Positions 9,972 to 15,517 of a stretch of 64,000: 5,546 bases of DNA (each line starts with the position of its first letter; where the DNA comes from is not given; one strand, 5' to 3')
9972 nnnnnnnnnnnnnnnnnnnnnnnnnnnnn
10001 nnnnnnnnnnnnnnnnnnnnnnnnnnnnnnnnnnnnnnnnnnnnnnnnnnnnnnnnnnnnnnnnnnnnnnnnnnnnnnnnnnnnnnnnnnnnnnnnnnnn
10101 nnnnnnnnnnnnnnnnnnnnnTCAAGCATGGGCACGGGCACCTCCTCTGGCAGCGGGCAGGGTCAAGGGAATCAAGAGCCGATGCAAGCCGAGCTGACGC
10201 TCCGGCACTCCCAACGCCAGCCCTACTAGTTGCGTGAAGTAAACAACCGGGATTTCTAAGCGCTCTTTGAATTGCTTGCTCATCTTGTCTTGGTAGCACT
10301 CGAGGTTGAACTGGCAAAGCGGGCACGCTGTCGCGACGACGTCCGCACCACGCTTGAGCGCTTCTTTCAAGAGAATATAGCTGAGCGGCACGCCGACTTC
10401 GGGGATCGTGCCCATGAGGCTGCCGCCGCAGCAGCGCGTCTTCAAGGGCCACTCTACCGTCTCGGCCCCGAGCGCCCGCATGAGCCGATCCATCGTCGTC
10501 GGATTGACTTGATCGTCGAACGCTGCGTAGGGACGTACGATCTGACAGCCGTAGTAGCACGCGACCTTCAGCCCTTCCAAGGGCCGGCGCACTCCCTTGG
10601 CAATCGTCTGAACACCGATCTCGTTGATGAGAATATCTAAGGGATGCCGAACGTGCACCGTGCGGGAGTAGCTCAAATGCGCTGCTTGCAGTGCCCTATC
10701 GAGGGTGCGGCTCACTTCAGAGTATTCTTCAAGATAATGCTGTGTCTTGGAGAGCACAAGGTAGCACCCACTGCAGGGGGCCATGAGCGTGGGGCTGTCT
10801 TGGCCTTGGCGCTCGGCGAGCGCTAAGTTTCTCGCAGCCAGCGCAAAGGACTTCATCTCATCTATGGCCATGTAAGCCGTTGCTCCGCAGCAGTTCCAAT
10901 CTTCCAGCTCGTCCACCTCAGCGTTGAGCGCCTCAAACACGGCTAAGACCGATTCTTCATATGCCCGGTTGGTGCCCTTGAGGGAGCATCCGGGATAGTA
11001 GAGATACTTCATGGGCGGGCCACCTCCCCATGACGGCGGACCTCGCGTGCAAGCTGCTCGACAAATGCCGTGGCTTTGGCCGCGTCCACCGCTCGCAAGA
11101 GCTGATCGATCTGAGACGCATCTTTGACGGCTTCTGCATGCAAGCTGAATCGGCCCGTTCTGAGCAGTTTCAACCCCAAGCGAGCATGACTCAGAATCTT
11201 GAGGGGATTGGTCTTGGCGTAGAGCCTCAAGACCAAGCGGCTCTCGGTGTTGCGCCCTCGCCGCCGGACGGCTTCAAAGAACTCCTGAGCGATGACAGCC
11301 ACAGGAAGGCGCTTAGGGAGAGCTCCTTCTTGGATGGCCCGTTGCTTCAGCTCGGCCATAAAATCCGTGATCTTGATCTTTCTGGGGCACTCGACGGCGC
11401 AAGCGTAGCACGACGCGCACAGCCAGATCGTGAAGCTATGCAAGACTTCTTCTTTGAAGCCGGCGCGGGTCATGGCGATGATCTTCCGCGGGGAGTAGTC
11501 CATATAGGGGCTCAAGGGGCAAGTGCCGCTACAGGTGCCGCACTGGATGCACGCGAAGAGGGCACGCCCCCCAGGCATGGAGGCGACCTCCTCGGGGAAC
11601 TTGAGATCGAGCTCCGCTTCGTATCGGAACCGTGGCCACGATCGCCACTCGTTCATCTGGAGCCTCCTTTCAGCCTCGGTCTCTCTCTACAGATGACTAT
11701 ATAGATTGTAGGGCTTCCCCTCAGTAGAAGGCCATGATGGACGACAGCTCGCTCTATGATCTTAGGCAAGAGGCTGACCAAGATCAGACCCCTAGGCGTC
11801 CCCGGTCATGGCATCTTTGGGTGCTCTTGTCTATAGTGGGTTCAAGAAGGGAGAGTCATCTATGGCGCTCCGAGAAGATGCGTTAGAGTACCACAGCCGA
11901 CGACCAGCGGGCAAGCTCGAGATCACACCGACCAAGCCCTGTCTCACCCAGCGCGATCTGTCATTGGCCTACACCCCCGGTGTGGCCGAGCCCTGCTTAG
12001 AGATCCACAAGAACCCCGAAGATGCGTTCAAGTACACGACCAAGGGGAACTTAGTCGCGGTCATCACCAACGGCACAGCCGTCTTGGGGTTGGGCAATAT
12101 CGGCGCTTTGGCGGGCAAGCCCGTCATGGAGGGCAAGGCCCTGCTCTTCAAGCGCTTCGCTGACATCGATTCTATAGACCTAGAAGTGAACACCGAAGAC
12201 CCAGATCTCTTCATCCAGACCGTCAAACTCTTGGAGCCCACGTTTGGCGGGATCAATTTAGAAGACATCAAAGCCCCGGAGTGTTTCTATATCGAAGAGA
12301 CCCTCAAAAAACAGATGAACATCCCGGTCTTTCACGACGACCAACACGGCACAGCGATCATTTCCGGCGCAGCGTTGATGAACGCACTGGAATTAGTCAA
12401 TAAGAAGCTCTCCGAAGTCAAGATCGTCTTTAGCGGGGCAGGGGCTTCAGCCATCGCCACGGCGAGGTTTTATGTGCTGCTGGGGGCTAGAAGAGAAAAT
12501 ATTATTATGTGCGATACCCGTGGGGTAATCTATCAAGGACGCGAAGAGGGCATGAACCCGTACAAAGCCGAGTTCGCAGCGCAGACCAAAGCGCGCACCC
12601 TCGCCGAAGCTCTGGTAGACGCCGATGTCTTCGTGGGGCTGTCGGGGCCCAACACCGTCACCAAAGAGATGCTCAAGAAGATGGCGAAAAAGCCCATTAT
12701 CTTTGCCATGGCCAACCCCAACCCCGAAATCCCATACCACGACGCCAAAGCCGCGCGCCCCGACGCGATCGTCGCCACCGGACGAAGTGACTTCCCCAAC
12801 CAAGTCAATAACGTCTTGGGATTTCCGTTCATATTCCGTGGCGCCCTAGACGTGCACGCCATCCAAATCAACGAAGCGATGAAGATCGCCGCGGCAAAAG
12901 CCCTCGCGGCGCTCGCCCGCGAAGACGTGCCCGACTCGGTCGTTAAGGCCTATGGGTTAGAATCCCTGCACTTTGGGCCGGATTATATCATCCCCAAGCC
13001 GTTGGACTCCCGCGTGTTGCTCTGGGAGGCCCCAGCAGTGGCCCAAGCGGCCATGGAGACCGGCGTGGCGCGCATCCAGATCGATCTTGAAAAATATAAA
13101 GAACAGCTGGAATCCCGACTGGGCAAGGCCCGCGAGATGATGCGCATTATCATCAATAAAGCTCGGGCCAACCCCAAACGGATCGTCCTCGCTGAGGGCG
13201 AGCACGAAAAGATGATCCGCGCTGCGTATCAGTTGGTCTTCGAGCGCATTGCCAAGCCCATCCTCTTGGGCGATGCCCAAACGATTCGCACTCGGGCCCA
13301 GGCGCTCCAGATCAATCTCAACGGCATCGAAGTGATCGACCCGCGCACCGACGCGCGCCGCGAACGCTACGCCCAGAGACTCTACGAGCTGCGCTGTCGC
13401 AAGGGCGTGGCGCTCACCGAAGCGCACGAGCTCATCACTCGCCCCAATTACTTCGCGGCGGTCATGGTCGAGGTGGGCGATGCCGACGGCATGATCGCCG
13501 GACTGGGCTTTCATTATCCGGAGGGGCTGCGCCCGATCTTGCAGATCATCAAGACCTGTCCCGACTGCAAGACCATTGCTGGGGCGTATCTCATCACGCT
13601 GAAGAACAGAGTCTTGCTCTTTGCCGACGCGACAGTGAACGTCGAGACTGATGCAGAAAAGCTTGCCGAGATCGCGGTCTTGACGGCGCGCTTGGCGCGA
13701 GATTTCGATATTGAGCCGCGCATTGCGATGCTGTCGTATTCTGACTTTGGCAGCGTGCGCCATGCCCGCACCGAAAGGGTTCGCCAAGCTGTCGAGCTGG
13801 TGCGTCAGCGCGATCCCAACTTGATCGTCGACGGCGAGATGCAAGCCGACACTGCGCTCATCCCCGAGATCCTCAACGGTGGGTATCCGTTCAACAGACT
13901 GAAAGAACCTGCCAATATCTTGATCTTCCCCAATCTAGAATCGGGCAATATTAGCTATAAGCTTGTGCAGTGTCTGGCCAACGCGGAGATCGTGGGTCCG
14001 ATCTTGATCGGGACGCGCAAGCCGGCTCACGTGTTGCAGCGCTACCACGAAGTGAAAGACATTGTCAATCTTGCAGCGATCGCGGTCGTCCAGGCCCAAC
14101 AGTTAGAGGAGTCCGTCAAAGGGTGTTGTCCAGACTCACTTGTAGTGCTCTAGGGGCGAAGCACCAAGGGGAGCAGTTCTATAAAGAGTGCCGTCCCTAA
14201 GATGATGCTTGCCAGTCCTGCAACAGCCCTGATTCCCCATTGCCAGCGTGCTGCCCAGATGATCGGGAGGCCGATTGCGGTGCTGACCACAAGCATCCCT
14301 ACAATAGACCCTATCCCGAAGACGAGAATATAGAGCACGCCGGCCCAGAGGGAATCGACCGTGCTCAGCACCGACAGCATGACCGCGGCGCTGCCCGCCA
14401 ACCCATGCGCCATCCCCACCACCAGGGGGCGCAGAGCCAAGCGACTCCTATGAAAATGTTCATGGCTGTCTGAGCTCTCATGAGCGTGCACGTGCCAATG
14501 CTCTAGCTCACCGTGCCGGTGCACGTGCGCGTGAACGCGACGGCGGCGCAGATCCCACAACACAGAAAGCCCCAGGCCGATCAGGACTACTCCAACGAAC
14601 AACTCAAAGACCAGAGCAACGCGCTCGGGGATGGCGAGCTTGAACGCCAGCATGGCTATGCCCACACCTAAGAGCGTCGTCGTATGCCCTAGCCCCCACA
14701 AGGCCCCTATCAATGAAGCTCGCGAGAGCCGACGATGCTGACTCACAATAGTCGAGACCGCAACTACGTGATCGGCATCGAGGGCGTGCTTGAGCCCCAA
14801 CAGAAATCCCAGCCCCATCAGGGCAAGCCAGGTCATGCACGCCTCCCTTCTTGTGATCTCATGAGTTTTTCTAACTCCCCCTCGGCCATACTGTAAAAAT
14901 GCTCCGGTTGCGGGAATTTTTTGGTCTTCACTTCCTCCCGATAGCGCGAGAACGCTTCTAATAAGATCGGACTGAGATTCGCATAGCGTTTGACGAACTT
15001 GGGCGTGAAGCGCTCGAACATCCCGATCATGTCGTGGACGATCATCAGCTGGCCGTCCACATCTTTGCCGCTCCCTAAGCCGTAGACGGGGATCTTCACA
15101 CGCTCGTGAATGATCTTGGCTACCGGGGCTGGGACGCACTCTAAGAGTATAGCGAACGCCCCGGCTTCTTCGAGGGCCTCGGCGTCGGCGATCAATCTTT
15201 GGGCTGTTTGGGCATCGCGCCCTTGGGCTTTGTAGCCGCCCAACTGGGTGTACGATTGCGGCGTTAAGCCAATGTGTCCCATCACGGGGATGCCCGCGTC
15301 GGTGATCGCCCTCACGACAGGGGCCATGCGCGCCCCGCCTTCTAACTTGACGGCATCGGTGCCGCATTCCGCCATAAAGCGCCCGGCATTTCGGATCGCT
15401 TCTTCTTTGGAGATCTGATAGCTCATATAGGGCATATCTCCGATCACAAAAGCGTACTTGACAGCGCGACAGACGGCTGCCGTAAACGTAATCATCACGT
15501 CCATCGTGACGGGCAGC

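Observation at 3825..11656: hdrCBA-mvhDGA operon in which HdrA carries an internal GltD-like NAD(P)H oxidoreductase module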

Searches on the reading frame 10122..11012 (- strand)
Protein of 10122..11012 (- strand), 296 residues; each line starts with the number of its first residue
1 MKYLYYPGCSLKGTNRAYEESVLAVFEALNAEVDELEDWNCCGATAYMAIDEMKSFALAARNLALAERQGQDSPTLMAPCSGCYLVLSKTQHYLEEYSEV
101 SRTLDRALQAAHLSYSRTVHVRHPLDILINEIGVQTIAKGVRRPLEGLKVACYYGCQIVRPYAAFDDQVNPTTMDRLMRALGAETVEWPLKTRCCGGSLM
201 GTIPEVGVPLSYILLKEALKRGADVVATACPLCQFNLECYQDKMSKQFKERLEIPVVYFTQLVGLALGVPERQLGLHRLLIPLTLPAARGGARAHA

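Call 3: search_protein_families(library=pfam, proteins=[window:10122-11012:-], max_evalue=0.01)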
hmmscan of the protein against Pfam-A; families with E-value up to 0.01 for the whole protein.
window:10122-11012:- (296 aa): 1 family
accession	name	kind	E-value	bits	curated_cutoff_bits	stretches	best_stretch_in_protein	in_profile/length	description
PF02754.22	CCG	-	9.8e-26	90.1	20.6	2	3-87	1-84/85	Cysteine-rich domain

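Call 7: search_protein_families(library=ncbifam, proteins=[window:10122-11012:-], max_evalue=0.001)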
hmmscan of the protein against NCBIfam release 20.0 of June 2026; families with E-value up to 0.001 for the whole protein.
window:10122-11012:- (296 aa): 7 families
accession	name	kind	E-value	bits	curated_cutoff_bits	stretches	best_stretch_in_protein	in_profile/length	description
TIGR03288.1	CoB_CoM_SS_B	equivalog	7.4e-52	176.4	345.15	1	2-281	1-281/290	CoB--CoM heterodisulfide reductase subunit B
NF042965.1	MFR_anch_SdhE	equivalog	1.1e-51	176.1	500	1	2-281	2-276/282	8-methylmenaquinol:fumarate reductase membrane anchor subunit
NF041780.1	hetero_SS_HdrB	equivalog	8.2e-25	87.7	450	1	15-270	18-284/304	ferredoxin:CoB-CoM heterodisulfide reductase subunit HdrB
NF045670.1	quin_L_LdhH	equivalog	6.1e-14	51.2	800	1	2-248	468-696/706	L-lactate dehydrogenase (quinone) large subunit LdhH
NF004898.0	PRK06259.1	equivalog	1.5e-08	33.8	385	1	4-247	265-473/488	fumarate reductase (CoM/CoB) subunit TfrB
NF045663.1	diclust_near_Sec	equivalog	1.2e-07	30.3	530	1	2-95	421-511/759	pyridine nucleotide-disulfide oxidoreductase/dicluster-binding protein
NF008369.0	PRK11168.1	equivalog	5.4e-06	25.5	278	1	4-97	170-262/401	anaerobic glycerol-3-phosphate dehydrogenase subunit C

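Call 46: search_solved_structures(query=window:10122-11012:-, max_evalue=0.00001)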
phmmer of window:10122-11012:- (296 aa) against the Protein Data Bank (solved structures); distinct sequences matched with E-value up to 0.00001: 5.
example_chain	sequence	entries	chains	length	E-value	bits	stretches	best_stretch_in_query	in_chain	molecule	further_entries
8rvu_b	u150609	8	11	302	9.6e-44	153.6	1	2-275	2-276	H(2):CoB-CoM heterodisulfide,ferredoxin reductase subunit B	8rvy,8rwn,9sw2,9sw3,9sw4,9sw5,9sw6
8rvv_B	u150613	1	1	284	1e-43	153.5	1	2-274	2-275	H(2):CoB-CoM heterodisulfide,ferredoxin reductase subunit B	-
9sfi_C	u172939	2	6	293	8.8e-43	150.4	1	1-277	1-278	H(2)/formate:CoB-CoM heterodisulfide,ferredoxin reductase subunit B2 | Heterodisulfide reductase subunit B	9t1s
5odc_B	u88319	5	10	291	2.8e-40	142.2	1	1-279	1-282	Heterodisulfide reductase, subunit B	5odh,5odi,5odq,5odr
7bkb_B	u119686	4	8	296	7.6e-37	130.9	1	2-278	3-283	CoB--CoM heterodisulfide reductase subunit B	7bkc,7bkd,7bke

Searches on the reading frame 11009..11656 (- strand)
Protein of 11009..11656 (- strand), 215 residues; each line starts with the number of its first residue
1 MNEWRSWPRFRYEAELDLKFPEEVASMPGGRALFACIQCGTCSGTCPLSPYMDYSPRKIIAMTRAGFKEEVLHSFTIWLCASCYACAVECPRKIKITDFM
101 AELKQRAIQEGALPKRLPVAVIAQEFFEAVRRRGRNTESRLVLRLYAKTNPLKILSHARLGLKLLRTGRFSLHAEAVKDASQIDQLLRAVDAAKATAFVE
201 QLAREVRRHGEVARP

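Call 3: search_protein_families(library=pfam, proteins=[window:11009-11656:-], max_evalue=0.01)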
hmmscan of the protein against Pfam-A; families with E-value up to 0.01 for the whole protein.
window:11009-11656:- (215 aa): 8 families
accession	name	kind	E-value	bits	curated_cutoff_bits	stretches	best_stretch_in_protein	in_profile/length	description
PF13183.11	Fer4_8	-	1.5e-10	41.8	27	1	34-94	3-68/68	4Fe-4S dicluster domain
PF13187.11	Fer4_9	-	3e-08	34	27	1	35-93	1-50/52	4Fe-4S dicluster domain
PF13534.11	Fer4_17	-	9.7e-08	32.9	22.2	1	35-94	1-60/61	4Fe-4S dicluster domain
PF12838.12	Fer4_7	-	3e-05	24.8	27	1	36-93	2-51/52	4Fe-4S dicluster domain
PF13237.11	Fer4_10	-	0.00035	20.9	25.5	1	35-91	8-53/53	4Fe-4S dicluster domain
PF12800.12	Fer4_4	-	0.0016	19.1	24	0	35-47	3-15/17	4Fe-4S binding domain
PF13484.11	Fer4_16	-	0.0021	19.2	30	0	80-98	2-20/66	4Fe-4S double cluster binding domain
PF12797.12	Fer4_2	-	0.0056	17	24.5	0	35-47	9-21/22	4Fe-4S binding domain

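Call 7: search_protein_families(library=ncbifam, proteins=[window:11009-11656:-], max_evalue=0.001)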
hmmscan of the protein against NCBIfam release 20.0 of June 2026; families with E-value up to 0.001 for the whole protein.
window:11009-11656:- (215 aa): 21 families
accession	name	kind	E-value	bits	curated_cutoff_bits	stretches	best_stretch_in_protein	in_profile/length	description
TIGR03290.1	CoB_CoM_SS_C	equivalog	2e-25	89.5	160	1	35-130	3-99/144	CoB--CoM heterodisulfide reductase subunit C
NF038018.1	qmoC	equivalog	1.6e-24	87.1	300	1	17-119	2-103/360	quinone-interacting membrane-bound oxidoreductase complex subunit QmoC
NF041779.1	hetero_SS_HdrC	equivalog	3e-18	66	350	1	35-121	32-117/198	ferredoxin:CoB-CoM heterodisulfide reductase subunit HdrC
NF041890.1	hdrC_Methbact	equivalog_domain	2.5e-17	63.1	270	1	31-117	26-111/192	ferredoxin:CoB-CoM heterodisulfide reductase subunit HdrC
NF009227.0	PRK12577.1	equivalog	6.9e-10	38.1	349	1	36-194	154-326/330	succinate dehydrogenase/fumarate reductase iron-sulfur subunit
NF042952.1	MFR_FeS_SdhB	equivalog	1.3e-09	37.6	600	1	76-196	200-317/320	8-methylmenaquinol:fumarate reductase iron-sulfur subunit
NF008369.0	PRK11168.1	equivalog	5.1e-08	32.2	278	1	35-116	12-94/401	anaerobic glycerol-3-phosphate dehydrogenase subunit C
NF041837.1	rnfC_Methano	equivalog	3.1e-07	29.6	650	1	34-101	358-420/438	Rnf electron transport complex subunit RnfC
NF004898.0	PRK06259.1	equivalog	4.5e-07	28.9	385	1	27-119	130-229/488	fumarate reductase (CoM/CoB) subunit TfrB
NF003454.1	PRK05035.1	equivalog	6.4e-07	28.2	345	1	33-136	366-461/556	electron transport complex subunit RsxC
TIGR03379.1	glycerol3P_GlpC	equivalog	2.5e-06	26.5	279.9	1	35-117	6-91/397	anaerobic glycerol-3-phosphate dehydrogenase subunit GlpC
TIGR01945.1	rnfC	subfamily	3.8e-06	25.7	245.95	1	34-105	363-429/435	RnfABCDGE type electron transport complex subunit C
NF004616.0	PRK05950.1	subfamily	6.5e-06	25.5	228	1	33-110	146-236/238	succinate dehydrogenase iron-sulfur subunit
NF041836.1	rnfB_Methano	equivalog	2.4e-05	23.9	445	1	36-107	173-246/265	Rnf electron transport complex subunit RnfB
NF009226.0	PRK12576.1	equivalog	2.6e-05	23.7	344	1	35-186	155-311/317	succinate dehydrogenase/fumarate reductase iron-sulfur subunit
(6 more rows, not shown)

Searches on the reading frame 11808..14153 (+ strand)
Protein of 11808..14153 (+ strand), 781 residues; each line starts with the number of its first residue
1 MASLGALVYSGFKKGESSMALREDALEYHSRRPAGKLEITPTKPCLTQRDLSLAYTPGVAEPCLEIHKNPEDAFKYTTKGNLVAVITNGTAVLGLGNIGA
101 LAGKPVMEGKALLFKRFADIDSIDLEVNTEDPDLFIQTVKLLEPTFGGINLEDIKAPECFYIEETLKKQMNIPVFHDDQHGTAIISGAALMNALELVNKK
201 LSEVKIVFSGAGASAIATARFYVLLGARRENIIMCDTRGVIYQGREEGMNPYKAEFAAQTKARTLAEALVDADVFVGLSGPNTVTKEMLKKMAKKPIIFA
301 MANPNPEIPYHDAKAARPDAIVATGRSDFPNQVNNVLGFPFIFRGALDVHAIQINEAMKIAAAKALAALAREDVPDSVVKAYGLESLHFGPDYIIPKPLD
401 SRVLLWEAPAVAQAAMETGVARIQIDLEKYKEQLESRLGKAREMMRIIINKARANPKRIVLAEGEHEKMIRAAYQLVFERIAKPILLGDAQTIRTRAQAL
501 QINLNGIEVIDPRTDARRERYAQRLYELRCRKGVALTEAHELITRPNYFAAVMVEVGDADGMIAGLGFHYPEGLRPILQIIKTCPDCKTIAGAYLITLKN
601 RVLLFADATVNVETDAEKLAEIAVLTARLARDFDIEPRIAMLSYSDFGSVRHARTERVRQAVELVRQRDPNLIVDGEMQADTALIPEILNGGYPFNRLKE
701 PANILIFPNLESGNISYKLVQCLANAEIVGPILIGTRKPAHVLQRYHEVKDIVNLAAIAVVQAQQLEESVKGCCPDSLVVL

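Call 5: search_protein_families(library=pfam, proteins=[window:11808-14153:+], max_evalue=0.001)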
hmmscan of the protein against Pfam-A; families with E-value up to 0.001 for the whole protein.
window:11808-14153:+ (781 aa): 3 families
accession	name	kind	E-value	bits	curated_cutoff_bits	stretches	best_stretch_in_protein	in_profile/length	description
PF01515.24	PTA_PTB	-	6.3e-103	344.9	24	1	444-760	2-319/319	Phosphate acetyl/butaryl transferase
PF00390.24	malic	-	1.6e-30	106.7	23.1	1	35-167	2-182/182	Malic enzyme, N-terminal domain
PF03949.21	Malic_M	-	3.7e-20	72.7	23.5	1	181-375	3-230/258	Malic enzyme, NAD binding domain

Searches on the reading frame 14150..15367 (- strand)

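Call 5: search_protein_families(library=pfam, proteins=[window:14150-15367:-], max_evalue=0.001)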
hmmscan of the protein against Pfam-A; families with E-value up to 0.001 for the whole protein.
window:14150-15367:- (405 aa): 2 families
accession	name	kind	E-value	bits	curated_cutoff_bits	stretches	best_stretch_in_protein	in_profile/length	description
PF03824.22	NicO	-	3.3e-07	30.3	27.7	1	182-375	3-212/287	High-affinity nickel-transport protein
PF13386.12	DsbD_2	-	5.4e-06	26.9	24.9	1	232-391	48-197/199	Cytochrome C biogenesis protein transmembrane region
